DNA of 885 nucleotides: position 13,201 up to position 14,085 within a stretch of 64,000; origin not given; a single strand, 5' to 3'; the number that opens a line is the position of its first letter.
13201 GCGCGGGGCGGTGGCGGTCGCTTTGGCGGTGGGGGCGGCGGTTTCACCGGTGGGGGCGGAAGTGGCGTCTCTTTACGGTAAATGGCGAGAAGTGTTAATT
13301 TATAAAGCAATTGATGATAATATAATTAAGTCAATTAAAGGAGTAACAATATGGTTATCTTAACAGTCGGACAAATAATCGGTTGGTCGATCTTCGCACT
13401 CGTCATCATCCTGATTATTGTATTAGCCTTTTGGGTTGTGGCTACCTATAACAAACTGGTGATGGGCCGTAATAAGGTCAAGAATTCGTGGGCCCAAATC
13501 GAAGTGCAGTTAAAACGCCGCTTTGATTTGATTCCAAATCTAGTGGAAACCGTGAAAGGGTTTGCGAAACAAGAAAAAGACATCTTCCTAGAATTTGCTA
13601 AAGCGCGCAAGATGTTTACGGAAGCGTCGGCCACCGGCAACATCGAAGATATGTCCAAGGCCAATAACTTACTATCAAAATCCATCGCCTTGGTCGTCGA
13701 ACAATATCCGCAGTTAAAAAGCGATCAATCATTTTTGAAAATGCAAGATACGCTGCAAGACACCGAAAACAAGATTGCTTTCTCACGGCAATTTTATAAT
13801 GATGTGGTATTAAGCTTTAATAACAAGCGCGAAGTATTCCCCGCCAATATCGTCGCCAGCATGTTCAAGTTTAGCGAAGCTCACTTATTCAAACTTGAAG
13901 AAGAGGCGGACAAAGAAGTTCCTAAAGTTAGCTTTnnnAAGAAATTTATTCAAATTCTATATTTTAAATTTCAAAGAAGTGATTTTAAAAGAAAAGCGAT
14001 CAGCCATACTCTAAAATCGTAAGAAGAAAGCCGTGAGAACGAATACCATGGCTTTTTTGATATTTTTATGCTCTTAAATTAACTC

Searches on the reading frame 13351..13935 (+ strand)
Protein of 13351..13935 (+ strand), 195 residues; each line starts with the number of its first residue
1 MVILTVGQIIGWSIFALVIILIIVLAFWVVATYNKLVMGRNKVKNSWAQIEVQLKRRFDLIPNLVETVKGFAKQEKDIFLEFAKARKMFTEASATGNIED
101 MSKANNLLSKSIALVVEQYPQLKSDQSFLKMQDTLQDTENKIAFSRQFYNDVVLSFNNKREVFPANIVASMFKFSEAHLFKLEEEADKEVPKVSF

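Call 5: search_protein_families(library=pfam, proteins=[window:13351-13935:+], max_evalue=0.1)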
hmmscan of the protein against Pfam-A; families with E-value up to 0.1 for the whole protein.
window:13351-13935:+ (195 aa): 4 families
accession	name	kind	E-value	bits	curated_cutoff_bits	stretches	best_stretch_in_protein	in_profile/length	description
PF04011.17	LemA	-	5.3e-51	172.8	26.2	1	46-195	1-149/149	LemA family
PF03961.19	FapA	-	0.0029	17.7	31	1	7-176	117-269/272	Flagellar Assembly Protein A beta solenoid domain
PF18077.6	DUF5595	-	0.066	13.7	29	0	29-69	17-57/73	Domain of unknown function (DUF5595)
PF14316.11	DUF4381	-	0.089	13.5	27.2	0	9-69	18-77/145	Domain of unknown function (DUF4381)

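Call 16: find_encoding_contigs(protein=window:13351-13935:+, flank=6000, max_places=8)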
Protein window:13351-13935:+ (195 aa): 18 contigs read that carry it; 8 places shown.
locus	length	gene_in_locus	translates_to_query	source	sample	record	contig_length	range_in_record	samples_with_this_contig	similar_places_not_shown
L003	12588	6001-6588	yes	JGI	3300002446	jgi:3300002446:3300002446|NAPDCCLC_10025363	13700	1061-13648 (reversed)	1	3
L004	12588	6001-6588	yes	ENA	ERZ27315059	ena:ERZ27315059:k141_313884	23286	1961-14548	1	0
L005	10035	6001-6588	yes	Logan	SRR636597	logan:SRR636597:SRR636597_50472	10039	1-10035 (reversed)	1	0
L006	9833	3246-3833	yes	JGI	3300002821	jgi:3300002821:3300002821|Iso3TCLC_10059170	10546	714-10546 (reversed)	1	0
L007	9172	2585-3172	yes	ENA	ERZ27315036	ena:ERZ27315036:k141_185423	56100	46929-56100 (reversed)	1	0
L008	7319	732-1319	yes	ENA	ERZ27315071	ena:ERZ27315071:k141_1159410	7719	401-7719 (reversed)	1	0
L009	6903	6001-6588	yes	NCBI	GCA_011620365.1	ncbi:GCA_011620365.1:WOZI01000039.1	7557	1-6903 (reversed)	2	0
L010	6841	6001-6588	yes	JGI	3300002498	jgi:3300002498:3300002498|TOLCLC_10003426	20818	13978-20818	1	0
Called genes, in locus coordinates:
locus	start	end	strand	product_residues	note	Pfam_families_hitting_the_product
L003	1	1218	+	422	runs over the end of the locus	?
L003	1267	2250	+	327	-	PF12146:Hydrolase_4, PF00561:Abhydrolase_1, PF12697:Abhydrolase_6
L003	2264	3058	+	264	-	PF02535:Zip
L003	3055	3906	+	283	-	PF00149:Metallophos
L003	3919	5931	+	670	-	PF09972:DUF2207, PF20990:DUF2207_C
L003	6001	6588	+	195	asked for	PF04011:LemA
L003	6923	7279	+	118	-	PF12844:HTH_19, PF01381:HTH_3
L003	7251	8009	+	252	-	PF06114:Peptidase_M78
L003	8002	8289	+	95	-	-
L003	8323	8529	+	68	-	-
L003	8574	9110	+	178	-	PF04138:GtrA_DPMS_TM (weak)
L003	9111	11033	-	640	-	PF00664:ABC_membrane, PF00005:ABC_tran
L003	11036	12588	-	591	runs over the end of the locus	PF00664:ABC_membrane, PF00005:ABC_tran, PF02463:SMC_N (weak)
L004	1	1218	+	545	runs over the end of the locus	PF04389:Peptidase_M28, PF05343:Peptidase_M42 (faint)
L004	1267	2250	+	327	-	PF12146:Hydrolase_4, PF00561:Abhydrolase_1, PF12697:Abhydrolase_6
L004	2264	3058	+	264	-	PF02535:Zip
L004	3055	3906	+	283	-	PF00149:Metallophos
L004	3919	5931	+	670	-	PF09972:DUF2207, PF20990:DUF2207_C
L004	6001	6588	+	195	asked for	PF04011:LemA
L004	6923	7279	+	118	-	PF12844:HTH_19, PF01381:HTH_3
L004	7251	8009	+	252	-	PF06114:Peptidase_M78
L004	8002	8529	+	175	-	PF11848:DUF3368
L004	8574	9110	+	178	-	PF04138:GtrA_DPMS_TM (weak)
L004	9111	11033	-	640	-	PF00664:ABC_membrane, PF00005:ABC_tran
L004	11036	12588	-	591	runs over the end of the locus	PF00664:ABC_membrane, PF00005:ABC_tran, PF02463:SMC_N (weak)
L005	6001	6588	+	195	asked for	PF04011:LemA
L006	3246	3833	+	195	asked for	PF04011:LemA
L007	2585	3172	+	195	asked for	PF04011:LemA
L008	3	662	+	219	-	?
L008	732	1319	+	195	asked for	PF04011:LemA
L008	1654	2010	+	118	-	PF12844:HTH_19, PF01381:HTH_3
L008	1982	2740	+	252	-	PF06114:Peptidase_M78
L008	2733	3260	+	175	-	PF11848:DUF3368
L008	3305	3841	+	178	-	PF04138:GtrA_DPMS_TM (weak)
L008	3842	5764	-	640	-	PF00664:ABC_membrane, PF00005:ABC_tran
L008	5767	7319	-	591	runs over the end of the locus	PF00664:ABC_membrane, PF00005:ABC_tran, PF02463:SMC_N (weak)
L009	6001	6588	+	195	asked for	PF04011:LemA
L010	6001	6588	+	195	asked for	PF04011:LemA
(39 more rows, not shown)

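Call 21: search_protein_families(library=pfam, proteins=[L004:8002-8526:+], max_evalue=1)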
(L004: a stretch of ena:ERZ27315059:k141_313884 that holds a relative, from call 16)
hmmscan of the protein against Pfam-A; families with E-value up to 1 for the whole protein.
L004:8002-8526:+ (175 aa): 2 families
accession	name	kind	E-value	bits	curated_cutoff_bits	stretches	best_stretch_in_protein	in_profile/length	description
PF08812.16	YtxC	-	0.018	15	33.1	1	27-87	102-164/218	YtxC-like family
PF11848.13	DUF3368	-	0.079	13.3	27.3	0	136-153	2-19/46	Domain of unknown function (DUF3368)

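Call 25: find_related_loci(query=A2, collection=genome_contigs, flank=5000)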
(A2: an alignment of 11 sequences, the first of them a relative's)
Query A2 (175 aa) in genome_contigs; peptide patterns used: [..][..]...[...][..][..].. (x = any residue, [..] = any of these).
377 stretches matched a pattern; 237 encode a relative of the query (tblastn E <= 1e-3); the best 80 are kept; 80 distinct loci.
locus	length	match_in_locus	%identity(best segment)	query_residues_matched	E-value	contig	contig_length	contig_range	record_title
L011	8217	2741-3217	37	9-171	3e-25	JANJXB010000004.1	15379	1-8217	MAG: Acholeplasmataceae bacterium isolate RS263_metabat.bin.35 RS263_k141_46134, whole genome shotgun sequence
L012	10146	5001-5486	34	9-170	3e-23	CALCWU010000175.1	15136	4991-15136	MAG TPA_asm: uncultured Mollicutes bacterium isolate SRR1747056_bin.77_CONCOCT_v1.1_MAG genome assembly, contig: ERZ8082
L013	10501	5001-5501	34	1-170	1e-22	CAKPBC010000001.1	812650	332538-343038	MAG: uncultured Bacilli bacterium isolate REFINED_METABAT215_TOP10_CONTIGS_1500_ASSEMBLY_K77_MERGED__Hadza_MoBio_hadza-E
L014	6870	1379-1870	34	1-171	8e-23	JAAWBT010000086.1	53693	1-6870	MAG: Lachnospiraceae bacterium isolate ABMPRH_296_4 k141_1431923, whole genome shotgun sequence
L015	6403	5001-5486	35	9-170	1e-22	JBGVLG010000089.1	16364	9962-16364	MAG: Anaeroplasma sp. isolate fecal_MAG_287 fecal_MAG_287_contig_0089, whole genome shotgun sequence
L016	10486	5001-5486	35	9-170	1e-22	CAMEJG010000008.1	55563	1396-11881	MAG: uncultured Anaeroplasma sp. isolate SRR15057923_bin.8_metaWRAP_v1.3_MAG genome assembly, contig: ERZ10407387.180, w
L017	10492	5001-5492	34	9-173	4e-22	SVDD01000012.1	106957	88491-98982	MAG: Lachnospiraceae bacterium isolate SIG271 NODE_121_length_106957_cov_581.145341, whole genome shotgun sequence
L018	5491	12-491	37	9-171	7e-22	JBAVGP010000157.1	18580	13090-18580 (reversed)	MAG: Erysipelotrichaceae bacterium isolate MFD06945_ilm_asm_bin5 k127_8725, whole genome shotgun sequence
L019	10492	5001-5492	32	1-171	7e-22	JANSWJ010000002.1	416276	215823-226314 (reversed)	Blautia schinkii strain DSM 10518 contig_2, whole genome shotgun sequence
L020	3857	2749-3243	32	1-171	2e-21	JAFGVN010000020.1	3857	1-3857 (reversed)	MAG: Clostridia bacterium isolate ZodW_Metabat.172 k87_1759826, whole genome shotgun sequence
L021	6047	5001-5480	35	7-171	2e-21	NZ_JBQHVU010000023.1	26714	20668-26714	Candidatus Weimeria sp. HCP3S3_B5 contig00023, whole genome shotgun sequence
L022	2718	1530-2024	35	1-171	4e-21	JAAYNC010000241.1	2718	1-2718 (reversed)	MAG: Eubacteriales Family XIII. Incertae Sedis bacterium isolate AS21ysBPME_109 110669_AS21, whole genome shotgun sequen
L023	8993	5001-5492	33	1-171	4e-21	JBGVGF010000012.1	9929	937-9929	MAG: Faecalimonas sp. isolate fecal_MAG_373 fecal_MAG_373_contig_0012, whole genome shotgun sequence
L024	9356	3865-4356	33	1-171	6e-21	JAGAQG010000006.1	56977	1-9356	MAG: Lachnospiraceae bacterium isolate RGIG8675 Water_deer_Colon-1__c50100, whole genome shotgun sequence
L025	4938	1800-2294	36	1-171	7e-21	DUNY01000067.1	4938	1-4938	MAG TPA_asm: Thermoanaerobacterales bacterium isolate AS08sgBPME_119 107306_AS08, whole genome shotgun sequence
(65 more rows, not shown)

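Call 41: search_solved_structures(query=A1, max_evalue=10, show_alignments=2)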
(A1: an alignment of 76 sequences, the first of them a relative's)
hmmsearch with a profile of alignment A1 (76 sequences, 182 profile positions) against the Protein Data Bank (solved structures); distinct sequences matched with E-value up to 10: 3.
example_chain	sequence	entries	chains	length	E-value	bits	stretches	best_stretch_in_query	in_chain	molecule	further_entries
3zvk_A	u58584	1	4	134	0.11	15.6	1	31-121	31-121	TOXIN OF TOXIN-ANTITOXIN SYSTEM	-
9e78_3m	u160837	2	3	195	0.48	13.4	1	21-72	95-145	ArcMAP3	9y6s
1q7h_A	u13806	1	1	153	1.8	11.6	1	144-176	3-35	conserved hypothetical protein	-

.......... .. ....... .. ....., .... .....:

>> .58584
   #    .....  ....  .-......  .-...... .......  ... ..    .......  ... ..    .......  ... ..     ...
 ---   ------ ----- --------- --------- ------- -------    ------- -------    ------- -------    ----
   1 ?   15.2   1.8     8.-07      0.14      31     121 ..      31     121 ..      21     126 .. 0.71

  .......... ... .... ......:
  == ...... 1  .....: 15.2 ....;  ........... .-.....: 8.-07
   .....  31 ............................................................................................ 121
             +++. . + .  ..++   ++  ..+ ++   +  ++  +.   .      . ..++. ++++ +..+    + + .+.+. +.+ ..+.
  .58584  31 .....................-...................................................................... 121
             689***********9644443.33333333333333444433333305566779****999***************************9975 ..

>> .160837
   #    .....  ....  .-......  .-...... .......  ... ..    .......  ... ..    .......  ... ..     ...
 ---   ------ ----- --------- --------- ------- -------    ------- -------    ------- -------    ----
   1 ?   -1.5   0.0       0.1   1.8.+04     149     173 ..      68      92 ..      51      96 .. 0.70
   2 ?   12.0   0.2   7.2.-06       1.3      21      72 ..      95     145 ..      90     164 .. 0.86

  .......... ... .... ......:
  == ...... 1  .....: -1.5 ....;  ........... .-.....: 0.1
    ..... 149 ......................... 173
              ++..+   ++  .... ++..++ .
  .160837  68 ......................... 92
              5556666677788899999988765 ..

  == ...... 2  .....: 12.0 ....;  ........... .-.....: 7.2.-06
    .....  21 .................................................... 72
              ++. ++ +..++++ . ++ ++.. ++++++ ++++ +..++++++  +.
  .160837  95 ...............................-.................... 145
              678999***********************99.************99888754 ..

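Call 49: find_related_loci(query=window:13351-13935:+, collection=metagenome_contigs, flank=5000)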
Query window:13351-13935:+ (195 aa) in metagenome_contigs; peptide patterns used: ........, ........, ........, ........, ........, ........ (x = any residue, [..] = any of these).
97 stretches matched a pattern; 14 encode a relative of the query (tblastn E <= 1e-3); 14 distinct loci.
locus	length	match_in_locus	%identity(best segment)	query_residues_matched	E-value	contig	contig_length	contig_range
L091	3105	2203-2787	100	1-195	1e-133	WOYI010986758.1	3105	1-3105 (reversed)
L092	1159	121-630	61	28-195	4e-75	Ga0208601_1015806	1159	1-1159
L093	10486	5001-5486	53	33-195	2e-53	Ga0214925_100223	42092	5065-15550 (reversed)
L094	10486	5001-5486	53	33-195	2e-53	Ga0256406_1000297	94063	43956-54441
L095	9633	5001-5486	54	33-195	6e-53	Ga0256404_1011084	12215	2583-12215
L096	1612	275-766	50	31-195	1e-49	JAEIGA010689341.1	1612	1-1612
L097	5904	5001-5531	40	18-195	3e-38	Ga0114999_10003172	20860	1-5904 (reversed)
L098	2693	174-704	40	18-195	3e-38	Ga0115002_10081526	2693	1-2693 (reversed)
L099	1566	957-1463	40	26-195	9e-39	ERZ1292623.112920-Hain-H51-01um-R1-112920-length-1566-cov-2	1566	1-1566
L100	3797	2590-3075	40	33-195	2e-34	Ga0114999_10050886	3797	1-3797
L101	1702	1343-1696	48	26-143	9e-30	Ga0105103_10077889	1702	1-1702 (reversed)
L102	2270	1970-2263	52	31-128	6e-29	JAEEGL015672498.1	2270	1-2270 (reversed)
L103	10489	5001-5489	27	30-193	2e-16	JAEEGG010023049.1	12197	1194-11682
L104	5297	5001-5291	32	27-124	4e-8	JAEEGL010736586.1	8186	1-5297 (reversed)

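Call 55: search_protein_families(library=pfam, alignment_id=A4, max_evalue=0.00001)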
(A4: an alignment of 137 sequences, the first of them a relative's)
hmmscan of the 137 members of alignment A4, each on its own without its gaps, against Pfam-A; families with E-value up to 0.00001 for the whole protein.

A. member 1, L011:1144-1452:- (103 aa): 4 families
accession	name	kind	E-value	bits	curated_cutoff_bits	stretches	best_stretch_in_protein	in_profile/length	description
PF00085.26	Thioredoxin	-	1.3e-31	109.1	23.5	1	2-98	2-98/103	Thioredoxin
PF13905.12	Thioredoxin_8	-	1.4e-09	38.6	27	0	20-48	3-31/94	Thioredoxin-like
PF13098.12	Thioredoxin_2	-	3.3e-07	31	27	1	16-100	3-103/104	Thioredoxin-like domain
PF14595.12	Thioredoxin_9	-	6.6e-06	26.5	25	1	12-85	36-109/129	Thioredoxin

B. families by the number of members that match (of 137 scanned): 127 families (the first 25 are shown)
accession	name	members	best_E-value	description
PF13635.12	DUF4143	4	5.5e-47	Domain of unknown function (DUF4143)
PF00005.33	ABC_tran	4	2e-36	ABC transporter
PF13173.12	AAA_14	4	4.4e-36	AAA domain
PF13304.12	AAA_21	4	7e-17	AAA domain, putative AbiEii toxin, Type IV TA system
PF02463.25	SMC_N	4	7.3e-13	RecF/RecN/SMC N terminal domain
PF03965.22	Penicillinase_R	3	6.6e-31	Penicillinase repressor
PF13175.12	AAA_15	2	7.6e-07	AAA ATPase domain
PF01235.23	Na_Ala_symp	1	2.6e-141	Sodium:alanine symporter family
PF02233.22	PNTB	1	3.2e-141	NAD(P) transhydrogenase beta subunit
PF05167.17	DUF711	1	1.3e-107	Uncharacterised ACR (DUF711)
PF02275.23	CBAH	1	1.3e-107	Linear amide C-N hydrolases, choloylglycine hydrolase family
PF00330.25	Aconitase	1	3.4e-107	Aconitase family (aconitate hydratase)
PF07969.17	Amidohydro_3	1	2.6e-100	Amidohydrolase family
PF01259.24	SAICAR_synt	1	4.2e-91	SAICAR synthetase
PF00580.27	UvrD-helicase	1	7.3e-78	UvrD/REP helicase N-terminal domain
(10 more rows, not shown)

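Call 68: search_protein_families(library=padloc, alignment_id=A1, max_evalue=0.01)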
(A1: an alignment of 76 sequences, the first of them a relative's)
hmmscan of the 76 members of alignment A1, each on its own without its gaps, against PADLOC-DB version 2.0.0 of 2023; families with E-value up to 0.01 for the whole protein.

A. member 1, L004:8002-8526:+ (175 aa): 4 families
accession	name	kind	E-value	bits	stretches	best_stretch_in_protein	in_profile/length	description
PDLC05070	PDC-S70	-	1.7e-05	23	1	89-155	68-134/161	-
PDLC05071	PDC-S70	-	6.3e-05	21.2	1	95-157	72-135/161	-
PDLC05073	PDC-S70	-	0.00032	18.7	1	21-155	16-133/162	-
PDLC05074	PDC-S70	-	0.004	15.3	1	94-153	38-97/127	-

B. families by the number of members that match (of 76 scanned): 10 families
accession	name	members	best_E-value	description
PDLC05071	PDC-S70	63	4.2e-11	-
PDLC05073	PDC-S70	54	4.4e-10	-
PDLC05068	PDC-S70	45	7.6e-08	-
PDLC05070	PDC-S70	30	7.7e-09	-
PDLC04777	PDC-M69C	11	2.7e-05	-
PDLC05069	PDC-S70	5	0.0012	-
PDLC04438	PDC-M13B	1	0.0035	-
PDLC05074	PDC-S70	1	0.004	-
PDLC04436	PDC-M13A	1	0.006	-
PDLC03595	Specificity_II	1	0.006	Type II specificity subunit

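Call 69: search_protein_families(library=pfam, alignment_id=A1, max_evalue=0.05)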
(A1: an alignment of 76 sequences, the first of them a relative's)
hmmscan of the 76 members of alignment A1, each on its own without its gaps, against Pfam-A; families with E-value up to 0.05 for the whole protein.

A. member 1, L004:8002-8526:+ (175 aa): 1 family
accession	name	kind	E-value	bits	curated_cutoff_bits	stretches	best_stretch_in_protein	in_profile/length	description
PF08812.16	YtxC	-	0.018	15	33.1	1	27-87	102-164/218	YtxC-like family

B. families by the number of members that match (of 76 scanned): 28 families (the first 25 are shown)
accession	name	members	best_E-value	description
PF01850.27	PIN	7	0.00051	PIN domain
PF11848.13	DUF3368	4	0.0016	Domain of unknown function (DUF3368)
PF24406.1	nSTAND_NTPase4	4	0.012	Novel STAND NTPase 4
PF13638.12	PIN_4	3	0.0017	PIN domain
PF20612.3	SHOCT_2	1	0.0028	SHOCT domain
PF18728.6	HEPN_AbiV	1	0.0031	AbiV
PF17727.6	CtsR_C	1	0.004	CtsR C-terminal dimerization domain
PF18476.7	PIN_8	1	0.0043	PIN like domain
PF11869.14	DUF3389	1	0.0065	Protein of unknown function (DUF3389)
PF01139.22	RtcB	1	0.011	tRNA-splicing ligase RtcB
PF16417.11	CNOT1_TTP_bind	1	0.014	CCR4-NOT transcription complex subunit 1 TTP binding domain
PF08812.16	YtxC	1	0.018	YtxC-like family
PF13207.12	AAA_17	1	0.022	AAA domain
PF09738.14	LRRFIP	1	0.022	LRRFIP family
PF23409.1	Beta-prop_EML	1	0.025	Echinoderm microtubule-associated protein first beta-propeller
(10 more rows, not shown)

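Call 81: list_cluster_members(proteins=[window:13351-13935:+, window:14264-14617:+, window:14592-15347:+, L004:8002-8526:+, window:15664-15867:+, window:11269-13278:+])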
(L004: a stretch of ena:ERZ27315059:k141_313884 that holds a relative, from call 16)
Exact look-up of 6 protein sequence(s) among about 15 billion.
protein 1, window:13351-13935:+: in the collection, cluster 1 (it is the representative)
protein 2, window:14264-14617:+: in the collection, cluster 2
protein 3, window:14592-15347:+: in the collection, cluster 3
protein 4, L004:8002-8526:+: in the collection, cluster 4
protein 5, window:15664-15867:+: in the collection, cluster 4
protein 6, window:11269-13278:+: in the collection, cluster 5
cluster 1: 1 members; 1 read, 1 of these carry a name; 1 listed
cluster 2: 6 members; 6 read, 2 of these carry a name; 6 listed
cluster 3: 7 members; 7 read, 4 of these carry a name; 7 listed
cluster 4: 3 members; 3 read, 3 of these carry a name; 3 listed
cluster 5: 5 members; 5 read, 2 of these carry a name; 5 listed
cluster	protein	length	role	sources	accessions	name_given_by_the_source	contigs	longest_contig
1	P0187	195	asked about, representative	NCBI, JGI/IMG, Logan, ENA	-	LemA protein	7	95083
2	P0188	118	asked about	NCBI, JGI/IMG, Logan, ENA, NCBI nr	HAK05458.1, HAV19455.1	MAG TPA: transcriptional regulator [Firmicutes bacterium] | transcriptional regulator [Bacillota bacterium]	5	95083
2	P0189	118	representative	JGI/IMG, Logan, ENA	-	-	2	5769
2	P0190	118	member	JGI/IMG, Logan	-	transcriptional regulator with XRE-family HTH domain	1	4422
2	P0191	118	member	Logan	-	-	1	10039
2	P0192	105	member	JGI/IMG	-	-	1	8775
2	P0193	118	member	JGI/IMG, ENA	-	-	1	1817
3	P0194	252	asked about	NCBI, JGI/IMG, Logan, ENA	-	-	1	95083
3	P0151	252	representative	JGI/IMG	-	Zn-dependent peptidase ImmA (M78 family)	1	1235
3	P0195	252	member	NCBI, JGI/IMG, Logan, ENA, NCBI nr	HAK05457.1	MAG TPA: hypothetical protein DCM23_01995 [Firmicutes bacterium] | hypothetical protein [Bacillota bacterium]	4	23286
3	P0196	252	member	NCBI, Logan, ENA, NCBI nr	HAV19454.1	MAG TPA: hypothetical protein DCX17_00325 [Firmicutes bacterium] | hypothetical protein [Bacillota bacterium]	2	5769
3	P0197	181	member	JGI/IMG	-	Zn-dependent peptidase ImmA (M78 family)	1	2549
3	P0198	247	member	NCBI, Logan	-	-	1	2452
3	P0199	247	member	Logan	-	-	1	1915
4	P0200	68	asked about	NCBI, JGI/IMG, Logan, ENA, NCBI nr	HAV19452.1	MAG TPA: hypothetical protein DCX17_00315 [Firmicutes bacterium] | predicted nucleic acid-binding protein | hypothetical protein [Bacillota bacterium]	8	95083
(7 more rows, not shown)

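Call 82: find_related_loci(query=A2, collection=viral_contigs, flank=6000)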
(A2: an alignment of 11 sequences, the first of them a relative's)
Query A2 (175 aa) in viral_contigs; peptide patterns used: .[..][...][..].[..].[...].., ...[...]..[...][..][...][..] (x = any residue, [..] = any of these).
64 stretches matched a pattern; 5 encode a relative of the query (tblastn E <= 1e-3); 5 distinct loci.
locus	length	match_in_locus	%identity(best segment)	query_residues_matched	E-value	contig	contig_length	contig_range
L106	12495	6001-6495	34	1-171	1e-20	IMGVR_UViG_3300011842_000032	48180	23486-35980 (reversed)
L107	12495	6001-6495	33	1-171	9e-19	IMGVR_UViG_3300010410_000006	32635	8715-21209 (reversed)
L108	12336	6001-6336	36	58-170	3e-15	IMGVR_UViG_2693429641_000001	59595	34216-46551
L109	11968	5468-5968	34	1-169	1e-23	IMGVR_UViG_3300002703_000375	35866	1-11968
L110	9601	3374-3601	41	96-171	2e-11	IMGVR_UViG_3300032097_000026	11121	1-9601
